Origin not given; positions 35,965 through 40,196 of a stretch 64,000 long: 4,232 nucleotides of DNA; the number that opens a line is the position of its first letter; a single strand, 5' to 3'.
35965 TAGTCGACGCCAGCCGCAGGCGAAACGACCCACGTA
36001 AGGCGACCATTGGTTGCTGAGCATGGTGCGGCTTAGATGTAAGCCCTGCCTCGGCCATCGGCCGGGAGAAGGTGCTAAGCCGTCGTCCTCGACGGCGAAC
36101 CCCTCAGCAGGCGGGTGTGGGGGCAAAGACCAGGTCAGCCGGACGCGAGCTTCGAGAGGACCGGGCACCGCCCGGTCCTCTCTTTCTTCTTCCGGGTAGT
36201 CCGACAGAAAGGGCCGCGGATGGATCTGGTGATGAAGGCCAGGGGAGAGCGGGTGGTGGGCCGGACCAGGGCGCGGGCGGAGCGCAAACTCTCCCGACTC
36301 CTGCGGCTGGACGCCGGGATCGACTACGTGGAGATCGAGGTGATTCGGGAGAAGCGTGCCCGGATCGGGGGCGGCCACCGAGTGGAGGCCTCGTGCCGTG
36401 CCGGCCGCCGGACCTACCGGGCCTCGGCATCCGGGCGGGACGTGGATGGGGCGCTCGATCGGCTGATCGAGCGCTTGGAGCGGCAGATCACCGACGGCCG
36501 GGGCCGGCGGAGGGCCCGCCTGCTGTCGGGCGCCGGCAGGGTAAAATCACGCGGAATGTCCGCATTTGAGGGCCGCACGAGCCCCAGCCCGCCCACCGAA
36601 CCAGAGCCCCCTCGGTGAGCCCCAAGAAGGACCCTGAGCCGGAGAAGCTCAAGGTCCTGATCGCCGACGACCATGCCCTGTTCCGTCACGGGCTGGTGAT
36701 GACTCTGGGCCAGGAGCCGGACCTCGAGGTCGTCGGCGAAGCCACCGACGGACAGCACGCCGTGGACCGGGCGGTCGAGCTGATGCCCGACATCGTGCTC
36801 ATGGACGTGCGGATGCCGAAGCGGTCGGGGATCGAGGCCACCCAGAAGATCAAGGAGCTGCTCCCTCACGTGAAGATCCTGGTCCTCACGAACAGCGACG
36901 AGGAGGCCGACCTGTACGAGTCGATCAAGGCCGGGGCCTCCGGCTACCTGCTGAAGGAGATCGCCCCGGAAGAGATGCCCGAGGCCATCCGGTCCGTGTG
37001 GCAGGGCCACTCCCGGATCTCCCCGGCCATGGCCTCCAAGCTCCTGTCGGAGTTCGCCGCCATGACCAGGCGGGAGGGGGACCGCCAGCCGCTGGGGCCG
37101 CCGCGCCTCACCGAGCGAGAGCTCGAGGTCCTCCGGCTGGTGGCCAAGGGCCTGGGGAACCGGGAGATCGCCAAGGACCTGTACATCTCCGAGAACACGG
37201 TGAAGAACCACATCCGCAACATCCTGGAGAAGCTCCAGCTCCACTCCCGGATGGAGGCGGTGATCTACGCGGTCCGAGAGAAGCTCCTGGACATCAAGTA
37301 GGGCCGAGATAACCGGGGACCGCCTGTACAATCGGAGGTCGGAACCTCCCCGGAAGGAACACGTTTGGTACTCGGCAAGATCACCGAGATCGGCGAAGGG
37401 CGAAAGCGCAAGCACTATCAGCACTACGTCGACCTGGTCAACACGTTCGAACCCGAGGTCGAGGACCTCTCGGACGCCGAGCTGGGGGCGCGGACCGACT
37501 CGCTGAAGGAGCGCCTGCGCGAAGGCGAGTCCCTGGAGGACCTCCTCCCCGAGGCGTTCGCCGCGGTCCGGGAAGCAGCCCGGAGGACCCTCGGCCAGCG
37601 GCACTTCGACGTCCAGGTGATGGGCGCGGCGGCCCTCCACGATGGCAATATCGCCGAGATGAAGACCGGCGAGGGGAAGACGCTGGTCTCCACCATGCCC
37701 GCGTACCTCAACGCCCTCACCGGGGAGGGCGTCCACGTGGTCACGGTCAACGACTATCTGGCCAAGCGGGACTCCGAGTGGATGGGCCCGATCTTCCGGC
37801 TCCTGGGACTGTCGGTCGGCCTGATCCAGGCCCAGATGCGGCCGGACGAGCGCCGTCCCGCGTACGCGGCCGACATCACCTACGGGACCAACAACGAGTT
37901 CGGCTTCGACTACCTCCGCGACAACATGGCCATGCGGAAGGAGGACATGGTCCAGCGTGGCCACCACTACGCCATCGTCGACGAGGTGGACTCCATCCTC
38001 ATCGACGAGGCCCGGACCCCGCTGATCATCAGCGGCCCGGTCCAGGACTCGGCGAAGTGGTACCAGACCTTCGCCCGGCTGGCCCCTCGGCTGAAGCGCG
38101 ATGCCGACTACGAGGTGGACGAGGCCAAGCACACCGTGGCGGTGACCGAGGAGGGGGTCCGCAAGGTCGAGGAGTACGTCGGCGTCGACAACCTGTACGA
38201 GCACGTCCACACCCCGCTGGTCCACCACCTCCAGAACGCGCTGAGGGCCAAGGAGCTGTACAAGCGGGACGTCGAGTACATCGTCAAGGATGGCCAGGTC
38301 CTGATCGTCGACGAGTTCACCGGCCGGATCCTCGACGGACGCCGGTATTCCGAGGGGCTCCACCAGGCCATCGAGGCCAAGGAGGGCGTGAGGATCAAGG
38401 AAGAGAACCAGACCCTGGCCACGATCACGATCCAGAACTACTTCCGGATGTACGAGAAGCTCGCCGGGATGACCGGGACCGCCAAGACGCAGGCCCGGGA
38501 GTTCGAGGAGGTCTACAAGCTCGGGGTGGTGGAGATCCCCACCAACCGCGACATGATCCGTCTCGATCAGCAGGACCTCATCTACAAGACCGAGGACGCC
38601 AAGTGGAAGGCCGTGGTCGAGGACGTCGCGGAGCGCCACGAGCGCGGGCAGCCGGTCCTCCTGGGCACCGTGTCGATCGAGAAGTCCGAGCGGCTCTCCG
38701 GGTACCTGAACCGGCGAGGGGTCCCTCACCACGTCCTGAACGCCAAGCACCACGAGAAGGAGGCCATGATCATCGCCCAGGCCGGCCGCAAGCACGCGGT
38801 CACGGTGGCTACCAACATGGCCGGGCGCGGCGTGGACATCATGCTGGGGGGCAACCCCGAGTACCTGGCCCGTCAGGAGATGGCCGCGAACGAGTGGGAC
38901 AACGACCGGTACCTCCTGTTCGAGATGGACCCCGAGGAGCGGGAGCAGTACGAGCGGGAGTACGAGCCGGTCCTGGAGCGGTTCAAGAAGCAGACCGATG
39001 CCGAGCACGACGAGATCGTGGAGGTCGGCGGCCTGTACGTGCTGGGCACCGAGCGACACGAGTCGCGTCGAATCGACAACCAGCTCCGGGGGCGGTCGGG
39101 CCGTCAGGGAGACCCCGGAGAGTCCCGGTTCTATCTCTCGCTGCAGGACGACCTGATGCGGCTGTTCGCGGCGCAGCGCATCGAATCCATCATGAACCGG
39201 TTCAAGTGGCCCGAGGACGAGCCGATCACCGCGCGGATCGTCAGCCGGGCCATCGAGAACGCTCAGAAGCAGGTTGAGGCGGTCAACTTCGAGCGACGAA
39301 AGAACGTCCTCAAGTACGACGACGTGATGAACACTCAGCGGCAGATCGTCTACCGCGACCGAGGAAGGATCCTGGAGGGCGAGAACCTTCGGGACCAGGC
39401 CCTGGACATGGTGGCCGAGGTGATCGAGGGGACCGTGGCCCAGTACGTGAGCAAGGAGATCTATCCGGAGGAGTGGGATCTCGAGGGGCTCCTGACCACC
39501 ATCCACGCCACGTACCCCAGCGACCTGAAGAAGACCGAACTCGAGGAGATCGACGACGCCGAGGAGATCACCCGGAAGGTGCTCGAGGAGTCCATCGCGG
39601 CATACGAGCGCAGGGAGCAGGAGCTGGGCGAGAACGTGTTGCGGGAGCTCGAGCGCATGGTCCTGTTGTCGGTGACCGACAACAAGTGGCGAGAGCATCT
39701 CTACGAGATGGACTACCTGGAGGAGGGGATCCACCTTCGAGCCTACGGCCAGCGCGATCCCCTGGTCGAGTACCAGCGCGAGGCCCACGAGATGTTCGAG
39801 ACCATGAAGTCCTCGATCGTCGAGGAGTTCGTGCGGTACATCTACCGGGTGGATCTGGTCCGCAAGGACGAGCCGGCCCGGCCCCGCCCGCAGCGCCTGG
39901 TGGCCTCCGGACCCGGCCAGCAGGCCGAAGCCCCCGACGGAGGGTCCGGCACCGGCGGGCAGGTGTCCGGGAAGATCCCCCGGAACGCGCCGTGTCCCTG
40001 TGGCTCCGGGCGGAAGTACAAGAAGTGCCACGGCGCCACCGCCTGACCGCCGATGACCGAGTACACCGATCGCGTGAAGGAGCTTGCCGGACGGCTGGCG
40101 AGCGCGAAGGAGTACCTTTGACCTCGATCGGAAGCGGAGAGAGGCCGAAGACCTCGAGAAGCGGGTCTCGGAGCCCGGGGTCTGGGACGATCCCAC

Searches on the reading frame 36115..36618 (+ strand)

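Call 56: search_protein_families(library=pfam, proteins=[window:36115-36618:+], max_evalue=0.00001)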
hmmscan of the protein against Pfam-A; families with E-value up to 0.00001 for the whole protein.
window:36115-36618:+ (167 aa): 1 family
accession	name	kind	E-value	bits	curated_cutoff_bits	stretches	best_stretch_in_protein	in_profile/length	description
PF02482.25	Ribosomal_S30AE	-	1.7e-08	35.5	23.7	1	50-132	13-87/88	Sigma 54 modulation protein / S30EA ribosomal protein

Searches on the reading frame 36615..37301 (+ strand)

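Call 56: search_protein_families(library=pfam, proteins=[window:36615-37301:+], max_evalue=0.00001)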
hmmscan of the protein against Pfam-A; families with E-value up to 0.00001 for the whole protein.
window:36615-37301:+ (228 aa): 3 families
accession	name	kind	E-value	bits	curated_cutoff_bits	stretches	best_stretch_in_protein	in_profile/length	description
PF00072.30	Response_reg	-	7.6e-27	94.1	30.2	1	14-126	1-111/111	Response regulator receiver domain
PF00196.25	GerE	-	5.5e-23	80.8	23.5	1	165-219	3-57/57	Bacterial regulatory proteins, luxR family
PF08281.18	Sigma70_r4_2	-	3.7e-07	30.1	25.7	1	164-207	10-54/54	Sigma-70, region 4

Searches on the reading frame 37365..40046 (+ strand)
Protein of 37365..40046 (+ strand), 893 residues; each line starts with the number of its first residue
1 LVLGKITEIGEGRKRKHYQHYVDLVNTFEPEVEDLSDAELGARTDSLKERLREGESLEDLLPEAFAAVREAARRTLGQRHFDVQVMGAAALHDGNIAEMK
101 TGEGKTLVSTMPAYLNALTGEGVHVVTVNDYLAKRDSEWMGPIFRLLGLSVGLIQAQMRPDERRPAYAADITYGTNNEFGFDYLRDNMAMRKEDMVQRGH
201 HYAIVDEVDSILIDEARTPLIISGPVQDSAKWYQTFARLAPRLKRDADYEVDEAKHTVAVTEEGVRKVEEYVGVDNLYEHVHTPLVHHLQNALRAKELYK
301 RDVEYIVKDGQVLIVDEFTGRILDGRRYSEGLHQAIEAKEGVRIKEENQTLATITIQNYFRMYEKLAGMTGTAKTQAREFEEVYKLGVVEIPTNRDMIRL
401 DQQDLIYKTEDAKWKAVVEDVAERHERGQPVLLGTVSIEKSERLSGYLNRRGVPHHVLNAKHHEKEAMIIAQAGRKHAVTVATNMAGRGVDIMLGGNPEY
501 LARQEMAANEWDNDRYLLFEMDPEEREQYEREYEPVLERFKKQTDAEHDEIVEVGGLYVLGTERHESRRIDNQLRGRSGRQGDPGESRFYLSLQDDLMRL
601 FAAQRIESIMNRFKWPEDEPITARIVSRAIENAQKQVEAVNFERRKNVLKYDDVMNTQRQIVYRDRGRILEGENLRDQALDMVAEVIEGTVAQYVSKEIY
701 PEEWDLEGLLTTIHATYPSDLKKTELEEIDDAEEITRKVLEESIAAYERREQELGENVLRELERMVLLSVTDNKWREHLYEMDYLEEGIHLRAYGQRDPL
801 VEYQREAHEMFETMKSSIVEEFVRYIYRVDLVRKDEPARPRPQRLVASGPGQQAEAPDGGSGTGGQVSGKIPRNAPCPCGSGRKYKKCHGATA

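Call 56: search_protein_families(library=pfam, proteins=[window:37365-40046:+], max_evalue=0.00001)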
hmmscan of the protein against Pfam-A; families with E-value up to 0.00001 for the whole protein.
window:37365-40046:+ (893 aa): 5 families
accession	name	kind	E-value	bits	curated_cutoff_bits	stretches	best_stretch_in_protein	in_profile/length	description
PF07517.20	SecA_DEAD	-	2.1e-132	441.2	24.6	1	8-381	6-290/290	SecA DEAD-like domain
PF21090.3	P-loop_SecA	-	1.2e-93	312.9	27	1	397-618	2-205/205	SecA P-loop domain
PF07516.18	SecA_SW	-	2.9e-67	227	26.7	1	620-829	1-199/200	SecA Wing and Scaffold domain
PF01043.26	SecA_PP_bind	-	1.1e-42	145.5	23.5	1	229-337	2-110/110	SecA preprotein cross-linking domain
PF02810.21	SEC-C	-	6.8e-10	39.1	20.4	1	873-890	1-18/19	SEC-C motif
